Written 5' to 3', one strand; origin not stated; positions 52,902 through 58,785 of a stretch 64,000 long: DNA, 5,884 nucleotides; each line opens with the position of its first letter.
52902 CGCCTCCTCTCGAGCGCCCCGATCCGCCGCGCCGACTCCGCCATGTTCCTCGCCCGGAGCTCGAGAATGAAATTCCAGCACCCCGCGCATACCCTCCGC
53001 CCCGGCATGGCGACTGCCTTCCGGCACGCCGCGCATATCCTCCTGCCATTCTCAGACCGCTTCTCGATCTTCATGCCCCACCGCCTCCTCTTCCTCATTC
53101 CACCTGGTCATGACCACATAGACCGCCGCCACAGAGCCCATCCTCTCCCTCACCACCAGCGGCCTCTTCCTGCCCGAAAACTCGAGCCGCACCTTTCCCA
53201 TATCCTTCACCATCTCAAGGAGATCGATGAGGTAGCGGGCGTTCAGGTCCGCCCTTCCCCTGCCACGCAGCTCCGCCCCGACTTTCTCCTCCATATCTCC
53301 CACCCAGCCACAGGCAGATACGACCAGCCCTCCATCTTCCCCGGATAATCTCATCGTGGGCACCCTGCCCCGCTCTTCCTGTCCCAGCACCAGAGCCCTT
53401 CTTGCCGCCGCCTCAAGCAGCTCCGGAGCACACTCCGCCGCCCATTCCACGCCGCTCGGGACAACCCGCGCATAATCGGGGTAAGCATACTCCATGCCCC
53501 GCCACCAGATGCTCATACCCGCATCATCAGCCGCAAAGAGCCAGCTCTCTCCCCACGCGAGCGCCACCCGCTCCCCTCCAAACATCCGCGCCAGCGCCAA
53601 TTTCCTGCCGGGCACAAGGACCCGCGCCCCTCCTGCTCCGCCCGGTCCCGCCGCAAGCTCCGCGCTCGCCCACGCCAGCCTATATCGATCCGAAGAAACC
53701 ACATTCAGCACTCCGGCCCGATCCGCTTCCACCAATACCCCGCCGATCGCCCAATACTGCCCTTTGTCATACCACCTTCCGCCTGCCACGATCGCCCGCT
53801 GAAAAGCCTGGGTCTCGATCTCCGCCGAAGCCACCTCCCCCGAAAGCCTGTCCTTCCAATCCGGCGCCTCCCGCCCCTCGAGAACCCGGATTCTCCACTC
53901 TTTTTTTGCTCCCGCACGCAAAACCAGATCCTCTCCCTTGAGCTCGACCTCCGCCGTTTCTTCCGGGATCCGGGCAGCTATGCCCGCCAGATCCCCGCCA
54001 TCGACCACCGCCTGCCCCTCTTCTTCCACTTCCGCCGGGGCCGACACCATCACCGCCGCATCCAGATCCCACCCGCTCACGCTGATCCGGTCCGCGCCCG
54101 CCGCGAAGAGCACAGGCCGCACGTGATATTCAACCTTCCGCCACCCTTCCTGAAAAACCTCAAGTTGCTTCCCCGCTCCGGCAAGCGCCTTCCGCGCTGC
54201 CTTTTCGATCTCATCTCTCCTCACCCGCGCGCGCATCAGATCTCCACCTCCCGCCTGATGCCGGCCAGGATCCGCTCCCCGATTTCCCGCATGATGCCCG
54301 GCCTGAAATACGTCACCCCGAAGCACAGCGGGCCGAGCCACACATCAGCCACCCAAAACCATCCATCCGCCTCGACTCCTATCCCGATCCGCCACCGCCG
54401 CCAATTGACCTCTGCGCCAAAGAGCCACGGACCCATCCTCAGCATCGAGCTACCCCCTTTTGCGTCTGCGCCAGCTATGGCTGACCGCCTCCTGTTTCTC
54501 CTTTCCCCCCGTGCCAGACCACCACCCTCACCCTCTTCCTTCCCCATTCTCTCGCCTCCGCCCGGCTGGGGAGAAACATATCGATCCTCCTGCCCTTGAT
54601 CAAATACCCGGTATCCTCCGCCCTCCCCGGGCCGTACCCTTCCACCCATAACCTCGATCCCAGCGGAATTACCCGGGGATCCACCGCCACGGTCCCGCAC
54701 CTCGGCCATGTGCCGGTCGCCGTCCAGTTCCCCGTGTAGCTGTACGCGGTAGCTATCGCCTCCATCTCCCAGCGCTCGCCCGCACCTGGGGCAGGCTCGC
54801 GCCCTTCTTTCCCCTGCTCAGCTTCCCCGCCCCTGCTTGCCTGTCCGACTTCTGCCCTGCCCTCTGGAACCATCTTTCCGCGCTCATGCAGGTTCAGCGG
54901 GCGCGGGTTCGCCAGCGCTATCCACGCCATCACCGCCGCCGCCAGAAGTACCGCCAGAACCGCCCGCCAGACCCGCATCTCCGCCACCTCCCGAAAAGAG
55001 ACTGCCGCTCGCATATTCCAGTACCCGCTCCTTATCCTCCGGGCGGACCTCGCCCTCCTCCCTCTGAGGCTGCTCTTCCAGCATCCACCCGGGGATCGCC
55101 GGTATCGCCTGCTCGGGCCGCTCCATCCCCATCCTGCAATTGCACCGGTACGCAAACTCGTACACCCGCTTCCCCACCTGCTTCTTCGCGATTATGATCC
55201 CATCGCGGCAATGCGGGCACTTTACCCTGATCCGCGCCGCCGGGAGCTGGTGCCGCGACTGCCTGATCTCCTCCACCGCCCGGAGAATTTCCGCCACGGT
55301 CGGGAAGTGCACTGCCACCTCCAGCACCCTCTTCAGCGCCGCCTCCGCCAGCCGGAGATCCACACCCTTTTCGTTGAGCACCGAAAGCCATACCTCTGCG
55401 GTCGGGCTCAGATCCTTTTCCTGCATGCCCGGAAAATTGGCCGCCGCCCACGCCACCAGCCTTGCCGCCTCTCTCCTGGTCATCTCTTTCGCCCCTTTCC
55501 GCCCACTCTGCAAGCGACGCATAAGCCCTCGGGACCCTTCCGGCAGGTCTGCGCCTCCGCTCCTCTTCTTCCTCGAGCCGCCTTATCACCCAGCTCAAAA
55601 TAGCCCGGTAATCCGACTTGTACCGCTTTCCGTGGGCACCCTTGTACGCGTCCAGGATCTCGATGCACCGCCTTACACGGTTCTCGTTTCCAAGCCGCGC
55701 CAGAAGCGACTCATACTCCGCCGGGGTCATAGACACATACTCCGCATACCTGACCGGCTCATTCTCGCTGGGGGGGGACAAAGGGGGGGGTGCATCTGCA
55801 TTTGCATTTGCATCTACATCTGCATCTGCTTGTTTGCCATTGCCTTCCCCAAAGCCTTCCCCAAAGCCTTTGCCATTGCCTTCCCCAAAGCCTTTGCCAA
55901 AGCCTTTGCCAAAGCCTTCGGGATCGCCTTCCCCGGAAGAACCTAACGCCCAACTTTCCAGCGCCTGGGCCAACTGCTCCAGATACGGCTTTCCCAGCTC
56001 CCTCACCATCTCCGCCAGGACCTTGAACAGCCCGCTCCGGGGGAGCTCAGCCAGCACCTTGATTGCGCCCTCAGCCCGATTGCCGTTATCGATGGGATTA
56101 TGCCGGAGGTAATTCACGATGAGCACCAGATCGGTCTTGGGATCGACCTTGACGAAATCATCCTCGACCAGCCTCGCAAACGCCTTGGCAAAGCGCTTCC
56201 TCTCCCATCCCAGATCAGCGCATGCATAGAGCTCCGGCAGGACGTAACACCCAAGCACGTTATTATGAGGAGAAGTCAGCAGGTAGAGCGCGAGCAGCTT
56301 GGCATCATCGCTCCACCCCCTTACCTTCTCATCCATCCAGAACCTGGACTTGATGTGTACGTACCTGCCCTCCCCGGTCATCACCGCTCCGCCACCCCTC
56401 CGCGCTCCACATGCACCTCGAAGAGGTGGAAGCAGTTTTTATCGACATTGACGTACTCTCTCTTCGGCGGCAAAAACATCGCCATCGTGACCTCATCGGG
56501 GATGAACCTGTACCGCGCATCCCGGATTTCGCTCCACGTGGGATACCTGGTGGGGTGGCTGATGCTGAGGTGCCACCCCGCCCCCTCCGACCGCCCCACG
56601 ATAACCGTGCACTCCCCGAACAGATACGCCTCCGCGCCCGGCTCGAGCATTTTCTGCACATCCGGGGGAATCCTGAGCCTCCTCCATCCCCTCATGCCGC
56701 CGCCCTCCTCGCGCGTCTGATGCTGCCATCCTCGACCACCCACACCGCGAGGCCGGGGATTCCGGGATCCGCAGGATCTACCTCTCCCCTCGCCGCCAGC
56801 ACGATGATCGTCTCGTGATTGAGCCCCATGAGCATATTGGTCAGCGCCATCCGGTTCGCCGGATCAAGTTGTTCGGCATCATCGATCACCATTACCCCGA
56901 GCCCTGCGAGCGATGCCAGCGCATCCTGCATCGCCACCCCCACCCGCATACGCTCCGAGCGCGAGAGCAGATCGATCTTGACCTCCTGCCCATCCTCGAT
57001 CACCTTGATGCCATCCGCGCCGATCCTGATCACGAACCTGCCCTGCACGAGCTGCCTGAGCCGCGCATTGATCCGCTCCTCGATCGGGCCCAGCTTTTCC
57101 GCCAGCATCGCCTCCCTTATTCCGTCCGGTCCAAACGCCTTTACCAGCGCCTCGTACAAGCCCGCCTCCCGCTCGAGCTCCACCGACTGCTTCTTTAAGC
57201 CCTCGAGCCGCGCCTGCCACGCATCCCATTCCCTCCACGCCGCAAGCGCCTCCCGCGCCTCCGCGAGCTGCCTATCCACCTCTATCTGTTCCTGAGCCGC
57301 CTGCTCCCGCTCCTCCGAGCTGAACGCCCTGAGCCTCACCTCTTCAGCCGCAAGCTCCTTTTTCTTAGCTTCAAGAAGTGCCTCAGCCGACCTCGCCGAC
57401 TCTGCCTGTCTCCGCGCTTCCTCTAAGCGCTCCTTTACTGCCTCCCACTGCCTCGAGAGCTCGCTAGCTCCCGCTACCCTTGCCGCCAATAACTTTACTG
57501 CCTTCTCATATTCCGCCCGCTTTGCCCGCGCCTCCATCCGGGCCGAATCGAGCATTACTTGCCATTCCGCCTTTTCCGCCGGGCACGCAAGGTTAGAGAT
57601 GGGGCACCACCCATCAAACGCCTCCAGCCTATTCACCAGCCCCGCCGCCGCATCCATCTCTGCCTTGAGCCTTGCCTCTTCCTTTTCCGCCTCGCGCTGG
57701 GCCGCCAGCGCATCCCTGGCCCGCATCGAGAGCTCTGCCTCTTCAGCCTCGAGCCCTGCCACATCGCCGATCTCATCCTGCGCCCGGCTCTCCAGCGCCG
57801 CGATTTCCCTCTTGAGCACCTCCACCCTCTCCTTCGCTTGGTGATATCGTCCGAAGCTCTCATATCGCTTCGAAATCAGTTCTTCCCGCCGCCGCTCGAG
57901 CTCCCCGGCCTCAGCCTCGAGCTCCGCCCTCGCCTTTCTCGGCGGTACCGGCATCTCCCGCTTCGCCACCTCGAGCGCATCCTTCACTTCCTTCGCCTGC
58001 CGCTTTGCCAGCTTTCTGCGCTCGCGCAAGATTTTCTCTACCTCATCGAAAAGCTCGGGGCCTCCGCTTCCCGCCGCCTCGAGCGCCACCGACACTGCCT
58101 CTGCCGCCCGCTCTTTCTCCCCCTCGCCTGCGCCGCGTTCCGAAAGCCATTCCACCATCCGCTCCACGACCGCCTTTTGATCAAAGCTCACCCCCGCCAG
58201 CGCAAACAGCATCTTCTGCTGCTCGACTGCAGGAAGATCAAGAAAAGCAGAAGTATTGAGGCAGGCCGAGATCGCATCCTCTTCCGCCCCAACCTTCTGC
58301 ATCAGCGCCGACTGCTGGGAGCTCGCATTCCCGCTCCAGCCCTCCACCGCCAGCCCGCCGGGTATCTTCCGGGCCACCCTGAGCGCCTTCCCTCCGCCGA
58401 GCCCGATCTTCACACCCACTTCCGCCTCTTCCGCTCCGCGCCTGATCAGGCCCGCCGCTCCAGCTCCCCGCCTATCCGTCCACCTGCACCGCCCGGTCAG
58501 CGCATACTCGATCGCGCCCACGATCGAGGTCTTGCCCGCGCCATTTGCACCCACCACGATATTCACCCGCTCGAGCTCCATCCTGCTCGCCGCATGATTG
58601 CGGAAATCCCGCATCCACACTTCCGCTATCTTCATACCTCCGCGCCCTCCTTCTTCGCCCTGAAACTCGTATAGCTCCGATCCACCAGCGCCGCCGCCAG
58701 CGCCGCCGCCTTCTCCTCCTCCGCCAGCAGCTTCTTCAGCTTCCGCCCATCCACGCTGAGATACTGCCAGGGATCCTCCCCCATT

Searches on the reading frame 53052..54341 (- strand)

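Call 23: search_protein_families(library=phrogs, proteins=[window:53052-54341:-], max_evalue=0.00001)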
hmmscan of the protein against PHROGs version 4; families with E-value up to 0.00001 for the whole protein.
window:53052-54341:- (429 aa): 1 family
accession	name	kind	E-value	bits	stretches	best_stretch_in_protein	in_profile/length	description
phrog_947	-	DNA, RNA and nucleotide metabolism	2e-28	100.4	1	78-415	36-365/368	DNA polymerase processivity factor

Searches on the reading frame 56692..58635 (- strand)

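Call 23: search_protein_families(library=phrogs, proteins=[window:56692-58635:-], max_evalue=0.00001)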
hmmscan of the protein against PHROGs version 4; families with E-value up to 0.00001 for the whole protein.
window:56692-58635:- (647 aa): 3 families
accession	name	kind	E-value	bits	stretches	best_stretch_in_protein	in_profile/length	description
phrog_77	-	DNA, RNA and nucleotide metabolism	8.9e-32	111.5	1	2-613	297-927/967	SbcC-like subunit of palindrome specific endonuclease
phrog_1499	-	unknown function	1.2e-22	81.8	1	1-604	3-398/427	-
phrog_4747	-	unknown function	6.1e-07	29.9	1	1-49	1-49/610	-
